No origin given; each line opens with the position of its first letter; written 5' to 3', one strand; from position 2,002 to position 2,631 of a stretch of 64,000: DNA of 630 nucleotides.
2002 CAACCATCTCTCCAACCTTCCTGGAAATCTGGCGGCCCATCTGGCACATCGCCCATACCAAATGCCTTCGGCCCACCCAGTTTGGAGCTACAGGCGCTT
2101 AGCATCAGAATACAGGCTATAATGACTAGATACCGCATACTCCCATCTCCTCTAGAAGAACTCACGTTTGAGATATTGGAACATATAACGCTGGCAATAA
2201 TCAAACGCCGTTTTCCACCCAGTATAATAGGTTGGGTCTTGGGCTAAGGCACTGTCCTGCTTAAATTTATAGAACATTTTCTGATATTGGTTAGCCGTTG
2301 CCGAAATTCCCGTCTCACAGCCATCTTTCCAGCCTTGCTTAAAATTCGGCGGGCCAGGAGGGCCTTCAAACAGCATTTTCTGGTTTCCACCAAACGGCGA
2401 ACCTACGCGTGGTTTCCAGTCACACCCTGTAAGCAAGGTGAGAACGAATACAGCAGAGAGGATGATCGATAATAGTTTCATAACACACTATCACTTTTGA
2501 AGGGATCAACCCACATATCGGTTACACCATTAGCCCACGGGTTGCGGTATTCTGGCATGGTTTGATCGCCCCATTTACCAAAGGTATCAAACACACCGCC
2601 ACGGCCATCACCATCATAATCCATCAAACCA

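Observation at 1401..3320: Tandem array of five paralogous small lipoproteins with a conserved two-cysteine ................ ... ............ core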

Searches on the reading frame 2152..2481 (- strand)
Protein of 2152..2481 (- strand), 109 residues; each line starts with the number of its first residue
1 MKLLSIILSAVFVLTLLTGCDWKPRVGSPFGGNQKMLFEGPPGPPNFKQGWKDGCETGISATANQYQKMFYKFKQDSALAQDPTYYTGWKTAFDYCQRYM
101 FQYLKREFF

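Call 4: search_protein_families(library=pfam, proteins=[window:2155-2481:-], max_evalue=1)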
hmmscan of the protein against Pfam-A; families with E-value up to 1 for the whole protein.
seq(109 aa): 0 families

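Call 5: search_protein_families(library=ncbifam, proteins=[window:2155-2481:-], max_evalue=1)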
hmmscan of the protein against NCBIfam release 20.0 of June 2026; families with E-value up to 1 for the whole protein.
seq(109 aa): 2 families
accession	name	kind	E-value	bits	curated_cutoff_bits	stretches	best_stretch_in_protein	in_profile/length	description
NF038215.1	acineto_lipo_PV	hypoth_equivalog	0.0064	16.2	33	1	4-28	3-26/55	NF038215 family lipoprotein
TIGR04429.1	Phr_nterm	subfamily_domain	0.26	11.9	25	1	2-19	3-20/28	Phr family secreted Rap phosphatase inhibitor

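Call 7: find_homologous_proteins(query=window:2155-2481:-, max_evalue=0.001)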
Query seq(109 aa) (109 aa): 25 proteins with E <= 0.001 among 25 candidates.
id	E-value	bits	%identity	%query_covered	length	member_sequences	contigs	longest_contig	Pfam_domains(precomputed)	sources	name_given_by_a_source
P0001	1.8e-71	256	100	100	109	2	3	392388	-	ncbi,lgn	-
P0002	2.8e-43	165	66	97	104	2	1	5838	-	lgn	-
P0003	9.5e-40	153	68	83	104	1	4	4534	-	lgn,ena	-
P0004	2.0e-37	146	58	98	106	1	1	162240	-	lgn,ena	-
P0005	8.8e-36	141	64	83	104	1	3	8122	-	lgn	-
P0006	1.2e-34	137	57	94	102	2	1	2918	-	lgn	-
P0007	1.3e-34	137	54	100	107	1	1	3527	-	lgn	-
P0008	2.2e-34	136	57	94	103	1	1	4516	-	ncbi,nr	ncbi:hypothetical protein N9W34_06620 [Rickettsiales bacterium]|nr:hypothetical protein [Rickettsial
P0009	2.3e-34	136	58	97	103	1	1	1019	-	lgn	-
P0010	6.3e-34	135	61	89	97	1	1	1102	-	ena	-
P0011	2.2e-33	133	57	96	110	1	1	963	-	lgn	-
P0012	3.0e-31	126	58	84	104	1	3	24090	-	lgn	-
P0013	6.9e-31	125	57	83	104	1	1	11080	-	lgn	-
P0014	2.7e-30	123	52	100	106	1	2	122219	-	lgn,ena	-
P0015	1.2e-29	121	55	94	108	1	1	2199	-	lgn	-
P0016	4.7e-29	119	52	94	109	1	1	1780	-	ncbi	-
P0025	6.4e-20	89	44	93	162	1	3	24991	-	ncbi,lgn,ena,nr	ncbi:MAG: hypothetical protein EB060_07095 [Proteobacteria bacterium]|nr:hypothetical protein [Pseud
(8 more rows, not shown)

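Call 10: find_encoding_contigs(protein=P0001, flank=6000, max_places=4)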
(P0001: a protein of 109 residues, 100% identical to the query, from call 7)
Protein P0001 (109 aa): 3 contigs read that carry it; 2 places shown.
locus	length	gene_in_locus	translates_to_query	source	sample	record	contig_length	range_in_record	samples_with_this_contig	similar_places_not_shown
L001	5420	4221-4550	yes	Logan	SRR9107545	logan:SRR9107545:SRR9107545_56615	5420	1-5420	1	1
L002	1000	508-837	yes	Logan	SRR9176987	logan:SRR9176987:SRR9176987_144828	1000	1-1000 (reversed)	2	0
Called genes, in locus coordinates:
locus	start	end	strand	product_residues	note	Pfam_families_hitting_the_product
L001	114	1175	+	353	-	PF01168:Ala_racemase_N, PF00842:Ala_racemase_C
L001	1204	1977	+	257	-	PF02405:MlaE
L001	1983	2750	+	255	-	PF00005:ABC_tran, PF13304:AAA_21 (faint)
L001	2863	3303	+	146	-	-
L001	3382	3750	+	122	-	-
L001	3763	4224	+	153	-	-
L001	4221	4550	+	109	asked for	-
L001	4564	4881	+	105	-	-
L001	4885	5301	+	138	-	-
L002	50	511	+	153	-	-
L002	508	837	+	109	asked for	-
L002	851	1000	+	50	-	?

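Call 11: list_cluster_members(proteins=[P0001, P0008, P0025, P0016])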
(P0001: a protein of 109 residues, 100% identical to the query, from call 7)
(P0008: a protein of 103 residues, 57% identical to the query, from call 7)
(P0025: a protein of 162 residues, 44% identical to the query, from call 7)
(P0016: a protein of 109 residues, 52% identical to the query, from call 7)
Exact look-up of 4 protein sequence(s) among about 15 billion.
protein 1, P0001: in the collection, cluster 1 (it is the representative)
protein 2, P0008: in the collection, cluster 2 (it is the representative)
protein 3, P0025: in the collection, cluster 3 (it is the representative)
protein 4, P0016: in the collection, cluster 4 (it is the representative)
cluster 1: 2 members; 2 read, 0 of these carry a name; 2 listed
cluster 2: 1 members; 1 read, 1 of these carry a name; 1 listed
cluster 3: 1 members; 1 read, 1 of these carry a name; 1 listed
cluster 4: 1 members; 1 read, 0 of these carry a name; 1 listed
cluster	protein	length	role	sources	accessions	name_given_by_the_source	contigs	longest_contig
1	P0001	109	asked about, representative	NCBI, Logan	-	-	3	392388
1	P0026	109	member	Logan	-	-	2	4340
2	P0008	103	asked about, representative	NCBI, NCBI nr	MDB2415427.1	hypothetical protein N9W34_06620 [Rickettsiales bacterium] | hypothetical protein [Rickettsiales bacterium]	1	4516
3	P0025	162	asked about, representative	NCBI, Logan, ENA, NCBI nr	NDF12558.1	MAG: hypothetical protein EB060_07095 [Proteobacteria bacterium] | hypothetical protein [Pseudomonadota bacterium]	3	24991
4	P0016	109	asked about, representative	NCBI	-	-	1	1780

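Call 15: find_related_loci(query=A2, collection=genome_contigs, flank=8000)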
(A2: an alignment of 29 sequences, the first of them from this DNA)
Query A2 (109 aa) in genome_contigs; peptide patterns used: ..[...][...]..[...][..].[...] (x = any residue, [..] = any of these).
55 stretches matched a pattern; 48 encode a relative of the query (tblastn E <= 1e-3); 47 distinct loci.
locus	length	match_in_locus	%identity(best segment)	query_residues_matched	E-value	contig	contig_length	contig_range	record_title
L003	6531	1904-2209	57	1-109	2e-40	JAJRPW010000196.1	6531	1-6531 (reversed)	MAG: Alphaproteobacteria bacterium isolate Dive100_bin10.126 k141_1186776, whole genome shotgun sequence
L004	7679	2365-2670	61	7-109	7e-40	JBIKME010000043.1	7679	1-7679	MAG: Rickettsiales bacterium isolate ME2014-08-31_3300042860_group5_bin128 Rohwer_bin1998_scaffold_12892_c1, whole genom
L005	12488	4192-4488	62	7-107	7e-40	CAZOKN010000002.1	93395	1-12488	MAG TPA_asm: uncultured Rickettsiaceae bacterium isolate SRP286056_co1_34 genome assembly, contig: NODE_178_length_93395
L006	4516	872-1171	57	7-108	1e-37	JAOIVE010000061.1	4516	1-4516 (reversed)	Rickettsiales bacterium isolate AM-377-L16 AM-377-L16_NODE_61, whole genome shotgun sequence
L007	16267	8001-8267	63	19-109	1e-36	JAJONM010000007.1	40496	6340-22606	MAG: Rickettsiaceae bacterium isolate C_No_T20_B_bin.41 scaffold_578, whole genome shotgun sequence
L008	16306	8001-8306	55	8-109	2e-35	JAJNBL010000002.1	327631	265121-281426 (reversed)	MAG: Rickettsiales bacterium isolate C_No_T20_B_bin.125 scaffold_17, whole genome shotgun sequence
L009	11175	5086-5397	55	2-109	2e-33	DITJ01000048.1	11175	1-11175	MAG TPA_asm: Alphaproteobacteria bacterium UBA6187 UBA6187_contig_186308, whole genome shotgun sequence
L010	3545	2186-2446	58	21-109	5e-31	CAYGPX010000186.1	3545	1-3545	MAG TPA_asm: uncultured Rickettsiales bacterium isolate ERP117304_co1_228 genome assembly, contig: NODE_21140_length_354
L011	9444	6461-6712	61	29-109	2e-30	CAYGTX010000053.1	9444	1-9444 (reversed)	MAG TPA_asm: uncultured Rickettsiales bacterium isolate ERP117304_co1_49 genome assembly, contig: NODE_6587_length_9444_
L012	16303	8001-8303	51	6-109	2e-29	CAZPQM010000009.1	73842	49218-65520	MAG TPA_asm: uncultured Rickettsiales bacterium isolate SRP141376_co5_105 genome assembly, contig: NODE_724_length_73842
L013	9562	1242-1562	47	2-109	5e-27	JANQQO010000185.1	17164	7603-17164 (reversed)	MAG: Rickettsiales bacterium isolate IP29b_bin.3 k99_3369840, whole genome shotgun sequence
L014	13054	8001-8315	48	7-109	7e-27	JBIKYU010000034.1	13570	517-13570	MAG: Rickettsiales bacterium isolate ME2015-10-15_3300034096_group6_bin18 Rohwer_bin2002_scaffold_2845_c1, whole genome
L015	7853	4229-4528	48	7-109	4e-26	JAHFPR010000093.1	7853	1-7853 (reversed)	MAG: Alphaproteobacteria bacterium isolate nzgw531 NODE_8273_length_7854_cov_2.746282, whole genome shotgun sequence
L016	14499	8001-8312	45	8-109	8e-26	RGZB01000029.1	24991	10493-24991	MAG: Proteobacteria bacterium isolate WBA_2_307 contig_100_28, whole genome shotgun sequence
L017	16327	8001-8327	43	1-109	2e-23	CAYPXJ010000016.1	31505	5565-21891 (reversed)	MAG TPA_asm: uncultured Rickettsiales bacterium isolate binchicken_co311_73 genome assembly, contig: NODE_2430_length_31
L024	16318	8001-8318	32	2-108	1e-18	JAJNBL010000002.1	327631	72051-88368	MAG: Rickettsiales bacterium isolate C_No_T20_B_bin.125 scaffold_17, whole genome shotgun sequence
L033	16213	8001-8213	35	29-99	1e-13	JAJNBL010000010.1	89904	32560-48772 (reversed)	MAG: Rickettsiales bacterium isolate C_No_T20_B_bin.125 scaffold_312, whole genome shotgun sequence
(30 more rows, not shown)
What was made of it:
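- The host lineage is labelled Rickettsiales, whose members are often host-associated (call 15).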

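Call 19: predict_structure(alignment_id=A2)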
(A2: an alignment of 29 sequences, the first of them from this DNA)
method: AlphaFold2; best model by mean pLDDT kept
length: 109 residues; sequences in the alignment: 29
mean_pLDDT: 90.6   pTM: 0.73
mean pLDDT of the five models: 90.6, 90.1, 90.0, 89.8, 88.7
residues with pLDDT >= 90: 74; 70-90: 33; 50-70: 2; < 50: 0
segments of 3 or more residues with pLDDT < 50: none
pLDDT, mean of each block of 10 residues (from residue 1): 94 86 80 84 97 96 91 93 98 95 84
secondary structure, 60 per line:
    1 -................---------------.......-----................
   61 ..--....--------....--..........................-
elements in order: H2-17 H33-39 H45-62 H65-68 H77-80 H83-108
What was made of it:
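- (10) The AF2 monomer has pLDDT 90.6, with the two Cys on the two long helices (H45-62 and H83-108; call 19).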

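Call 22: search_protein_representatives(alignment_id=A2)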
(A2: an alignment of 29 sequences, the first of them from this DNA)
Query: 29 sequences, 105 profile positions. Proteins with E-value up to 0.001 (for the whole library): 539; up to 1e-10: 266; up to 1e-30: 4. The best 150 are listed.
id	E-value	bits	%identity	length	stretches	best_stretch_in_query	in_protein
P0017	1.1e-39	150.8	-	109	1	4-105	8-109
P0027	2.6e-37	143.2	-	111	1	3-104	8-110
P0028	5.8e-31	122.8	-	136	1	11-103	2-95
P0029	7.2e-31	122.5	-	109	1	5-103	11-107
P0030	3.6e-30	120.2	-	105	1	3-103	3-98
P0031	4.5e-30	119.9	-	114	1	1-105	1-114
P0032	8.0e-30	119.1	-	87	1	24-104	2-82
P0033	2.5e-28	114.3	-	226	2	28-96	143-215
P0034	4.1e-27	110.4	-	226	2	5-101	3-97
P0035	5.0e-27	110.2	-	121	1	2-102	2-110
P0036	5.0e-27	110.1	-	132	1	4-104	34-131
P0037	1.9e-26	108.3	-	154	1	1-102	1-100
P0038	3.0e-26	107.7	-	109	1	4-104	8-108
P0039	1.1e-25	105.9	-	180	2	28-102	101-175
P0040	2.0e-25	105.0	-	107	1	3-103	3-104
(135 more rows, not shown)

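Call 25: fold_search(model_id=the predicted structure, library=pdb)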
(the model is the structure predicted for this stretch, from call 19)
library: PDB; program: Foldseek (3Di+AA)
matches with E <= 10: 13; with E <= 0.001: 0
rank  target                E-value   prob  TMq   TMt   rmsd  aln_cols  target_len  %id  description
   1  4f55                  2.7e+00  0.07  0.24  0.21   9.6        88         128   14  Crystal Structure of the Catalytic Domain of the Bacillus cereus SleB Protein (released 2012-07-11)
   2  4fet_B                3.4e+00  0.07  0.24  0.22  10.0        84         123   13  Catalytic domain of germination-specific lytic tansglycosylase SleB from Bacillus anthracis (released 2012-07-25)
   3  9j00_A                4.1e+00  0.03  0.19  0.22  10.8        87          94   14  Crystal Structure Sensory Appendage Protein 2 from Anopheles culicifacies in space group P21 with three molecules per  (released 2025-08-06)
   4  1b5l                  4.9e+00  0.03  0.22  0.18  12.2       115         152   15  OVINE INTERFERON TAU (released 1999-05-18)
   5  9iw6_A                5.5e+00  0.04  0.22  0.24   8.8        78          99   19  Crystal Structure Sensory Appendage Proteins 2 from Anopheles culicifacies in space group P212121 and 2 molecule per A (released 2026-01-28)
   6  5nx4_B                6.2e+00  0.03  0.20  0.10  12.4        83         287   10  Crystal structure of Linalool/Nerolidol synthase from Streptomyces clavuligerus (released 2017-09-20)
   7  8dps_B                6.5e+00  0.02  0.21  0.14  14.3       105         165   10  The structure of the interleukin 11 signalling complex, truncated gp130 (released 2023-11-29)
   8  8dpu_B                8.3e+00  0.02  0.21  0.15  14.5       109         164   11  The crystal structure of the IL-11 signalling complex (released 2023-11-29)
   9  5hfg                  8.3e+00  0.01  0.18  0.12  12.5       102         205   14  Cytosolic disulfide reductase DsbM from Pseudomonas aeruginosa (released 2016-10-26)
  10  8iw1_R                9.3e+00  0.02  0.21  0.10  15.1        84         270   11  Cryo-EM structure of the PEA-bound mTAAR9-Golf complex (released 2023-05-31)
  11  1ikp                  9.3e+00  0.02  0.17  0.05  11.8        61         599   11  Pseudomonas Aeruginosa Exotoxin A, P201Q, W281A mutant (released 2001-12-12)
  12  1vlp_C                9.9e+00  0.06  0.27  0.09   7.7        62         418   14  Crystal structure of a putative nicotinate phosphoribosyltransferase (yor209c, npt1) from saccharomyces cerevisiae at  (released 2004-08-24)
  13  3bnx_D                9.9e+00  0.02  0.19  0.09  10.6        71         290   20  Crystal structure of Aristolochene synthase complexed with farnesyl diphosphate (released 2008-03-25)
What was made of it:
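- Closest known: Small helical periplasmic T6SS immunity proteins. Different: There is no Foldseek match to any PDB chain at E < 1 (call 25).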

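Call 37: find_encoding_contigs(protein=P0026, flank=6000, max_places=4)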
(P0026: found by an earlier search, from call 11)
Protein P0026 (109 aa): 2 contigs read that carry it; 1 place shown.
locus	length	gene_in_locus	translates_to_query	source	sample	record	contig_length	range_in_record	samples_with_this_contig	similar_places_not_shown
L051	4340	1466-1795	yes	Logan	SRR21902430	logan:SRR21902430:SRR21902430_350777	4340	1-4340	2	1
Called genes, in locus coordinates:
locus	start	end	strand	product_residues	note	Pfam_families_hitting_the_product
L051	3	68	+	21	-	?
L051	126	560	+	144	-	-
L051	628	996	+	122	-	-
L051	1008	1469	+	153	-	-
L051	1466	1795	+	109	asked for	-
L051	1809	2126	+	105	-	-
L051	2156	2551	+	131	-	-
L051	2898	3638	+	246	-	PF03988:DUF347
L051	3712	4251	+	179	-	PF02525:Flavodoxin_2, PF03358:FMN_red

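Call 40: fold_search(model_id=the predicted structure, library=viral)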
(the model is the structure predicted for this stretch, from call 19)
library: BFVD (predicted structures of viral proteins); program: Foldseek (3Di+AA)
matches with E <= 10: 58; with E <= 0.001: 0
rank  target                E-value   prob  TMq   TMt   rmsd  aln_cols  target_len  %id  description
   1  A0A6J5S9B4            1.6e+00  0.16  0.27  0.42   6.7        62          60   16  Uncharacterized protein [uncultured Caudovirales phage]
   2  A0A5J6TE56            1.8e+00  0.12  0.30  0.21  12.6       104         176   10  (no name in the UniProt tables at hand)
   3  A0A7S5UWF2            2.0e+00  0.41  0.37  0.52   6.4        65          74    9  (no name in the UniProt tables at hand)
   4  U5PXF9                2.2e+00  0.25  0.33  0.56   3.7        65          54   18  Uncharacterized protein [Bacillus phage Spock]
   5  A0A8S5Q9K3            2.5e+00  0.13  0.34  0.30   9.5        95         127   12  Uncharacterized protein [Siphoviridae sp. ctdVv30]
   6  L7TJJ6                3.2e+00  0.13  0.31  0.17   8.8        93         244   17  Uncharacterized protein [Rhizobium phage RHEph04]
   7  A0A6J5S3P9            3.4e+00  0.06  0.24  0.25  11.4        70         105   13  Uncharacterized protein [uncultured Caudovirales phage]
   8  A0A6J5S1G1            3.6e+00  0.07  0.26  0.09   7.9        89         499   13  AAA domain containing protein [uncultured Caudovirales phage]
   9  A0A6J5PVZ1            3.6e+00  0.04  0.22  0.06  15.6        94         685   17  Uncharacterized protein [uncultured Caudovirales phage]
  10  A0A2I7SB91            3.8e+00  0.06  0.25  0.20  14.4       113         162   14  (no name in the UniProt tables at hand)
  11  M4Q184                4.3e+00  0.01  0.16  0.16  19.9       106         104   15  (no name in the UniProt tables at hand)
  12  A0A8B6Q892            4.5e+00  0.07  0.24  0.37   6.7        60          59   17  Uncharacterized protein [Stenotrophomonas phage Salva]
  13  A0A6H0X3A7            4.5e+00  0.05  0.28  0.19  18.6        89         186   15  (no name in the UniProt tables at hand)
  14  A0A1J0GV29            4.5e+00  0.04  0.23  0.10  10.6        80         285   18  Uncharacterized protein [Vibrio phage vB_VspP_pVa5]
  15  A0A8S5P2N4            4.5e+00  0.04  0.21  0.15  18.4       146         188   11  Cell Wall Hydrolase [Siphoviridae sp. ctNwR4]
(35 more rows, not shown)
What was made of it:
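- On Known three-dimensional folds (PDB, BFVD): Foldseek on the pLDDT-90.6 model gives a best E of 2.7 in PDB (call 25) and 1.6 in BFVD (call 40).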

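Call 46: search_protein_families(library=pfam, alignment_id=A3, max_evalue=0.1)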
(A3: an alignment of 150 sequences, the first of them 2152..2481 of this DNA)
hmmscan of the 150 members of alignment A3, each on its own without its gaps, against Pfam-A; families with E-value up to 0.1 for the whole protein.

A. member 1, window:2152-2481:- (109 aa): 0 families

B. families by the number of members that match (of 150 scanned): 18 families
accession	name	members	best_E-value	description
PF08139.17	LPAM_1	4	0.00014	Prokaryotic membrane lipoprotein lipid attachment site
PF09586.16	YfhO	1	2.6e-06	Bacterial membrane protein YfhO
PF05432.16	BSP_II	1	0.003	Bone sialoprotein II (BSP-II)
PF19221.5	MELT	1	0.013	MELT motif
PF18692.7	DUF5640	1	0.014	Family of unknown function (DUF5640)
PF03567.20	Sulfotransfer_2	1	0.021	Sulfotransferase family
PF20487.3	DUF6726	1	0.03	Family of unknown function (DUF6726)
PF13253.11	DUF4044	1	0.031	Protein of unknown function (DUF4044)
PF21307.2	Glyco_hydro_95_C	1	0.038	Glycoside hydrolase family 95, C-terminal domain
PF02101.21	Ocular_alb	1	0.039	Ocular albinism type 1 protein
PF00835.24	SNAP-25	1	0.043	SNAP-25 family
PF02537.21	CRCB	1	0.045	CrcB-like protein, Camphor Resistance (CrcB)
PF13315.11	DUF4085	1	0.069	Protein of unknown function (DUF4085)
PF13634.11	Nucleoporin_FG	1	0.071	Nucleoporin FG repeat region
PF21795.3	JAG1-like_EGF2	1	0.08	Protein jagged-1-like, atypical EGF2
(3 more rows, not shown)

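Call 47: search_solved_structures(query=A3, max_evalue=10)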
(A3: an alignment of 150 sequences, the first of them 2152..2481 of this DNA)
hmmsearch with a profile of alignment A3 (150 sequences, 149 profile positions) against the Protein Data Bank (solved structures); distinct sequences matched with E-value up to 10: 6.
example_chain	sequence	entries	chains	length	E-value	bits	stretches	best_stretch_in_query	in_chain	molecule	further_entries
6dsp_A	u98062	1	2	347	0.22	14.8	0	89-126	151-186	Autoinducer 2-binding protein LsrB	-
7o3j_C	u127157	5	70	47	0.56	13.5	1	8-40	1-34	TrwH protein | TrwH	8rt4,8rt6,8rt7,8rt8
1wt9_A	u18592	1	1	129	1.1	12.5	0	85-141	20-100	agkisacutacin A chain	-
1iod_A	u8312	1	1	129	1.5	12.1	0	56-112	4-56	COAGULATION FACTOR X BINDING PROTEIN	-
8h1r_C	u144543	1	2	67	1.8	11.8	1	5-44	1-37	Uncharacterized lipoprotein YifL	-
1ixx_A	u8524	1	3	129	2.1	11.6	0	85-139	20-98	COAGULATION FACTORS IX/X-BINDING PROTEIN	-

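Call 49: search_protein_families(library=padloc, proteins=[window:2152-2481:-], max_evalue=0.1)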
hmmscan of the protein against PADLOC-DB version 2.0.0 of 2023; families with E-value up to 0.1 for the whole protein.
window:2152-2481:- (109 aa): 0 families

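Call 50: find_encoding_contigs(protein=P0034, flank=4000, max_places=3)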
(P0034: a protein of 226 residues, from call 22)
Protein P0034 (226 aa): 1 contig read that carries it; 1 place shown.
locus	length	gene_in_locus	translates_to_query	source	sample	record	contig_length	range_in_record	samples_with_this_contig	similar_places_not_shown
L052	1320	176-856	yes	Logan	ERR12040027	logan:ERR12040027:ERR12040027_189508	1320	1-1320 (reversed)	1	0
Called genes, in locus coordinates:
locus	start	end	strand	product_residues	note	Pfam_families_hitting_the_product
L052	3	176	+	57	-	?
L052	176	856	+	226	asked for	-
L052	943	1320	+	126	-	?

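Call 51: find_encoding_contigs(protein=P0033, flank=4000, max_places=3)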
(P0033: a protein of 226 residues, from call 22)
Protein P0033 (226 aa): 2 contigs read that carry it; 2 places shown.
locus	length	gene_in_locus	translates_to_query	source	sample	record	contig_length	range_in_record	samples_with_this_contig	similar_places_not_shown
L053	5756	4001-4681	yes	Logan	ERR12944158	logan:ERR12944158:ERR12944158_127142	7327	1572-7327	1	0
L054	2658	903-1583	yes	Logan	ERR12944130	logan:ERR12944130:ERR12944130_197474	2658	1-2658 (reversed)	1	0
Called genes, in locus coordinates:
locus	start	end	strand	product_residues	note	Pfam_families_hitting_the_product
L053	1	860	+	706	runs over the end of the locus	PF00378:ECH_1, PF16113:ECH_2, PF02737:3HCDH_N, PF00725:3HCDH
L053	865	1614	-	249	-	PF09608:Alph_Pro_TM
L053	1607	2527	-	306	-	PF01925:TauE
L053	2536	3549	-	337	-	PF12849:PBP_like_2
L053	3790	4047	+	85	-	-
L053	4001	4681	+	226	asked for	-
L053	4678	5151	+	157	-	-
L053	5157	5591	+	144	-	-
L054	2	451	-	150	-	?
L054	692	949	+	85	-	-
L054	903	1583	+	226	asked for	-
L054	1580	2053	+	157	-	-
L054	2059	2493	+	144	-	-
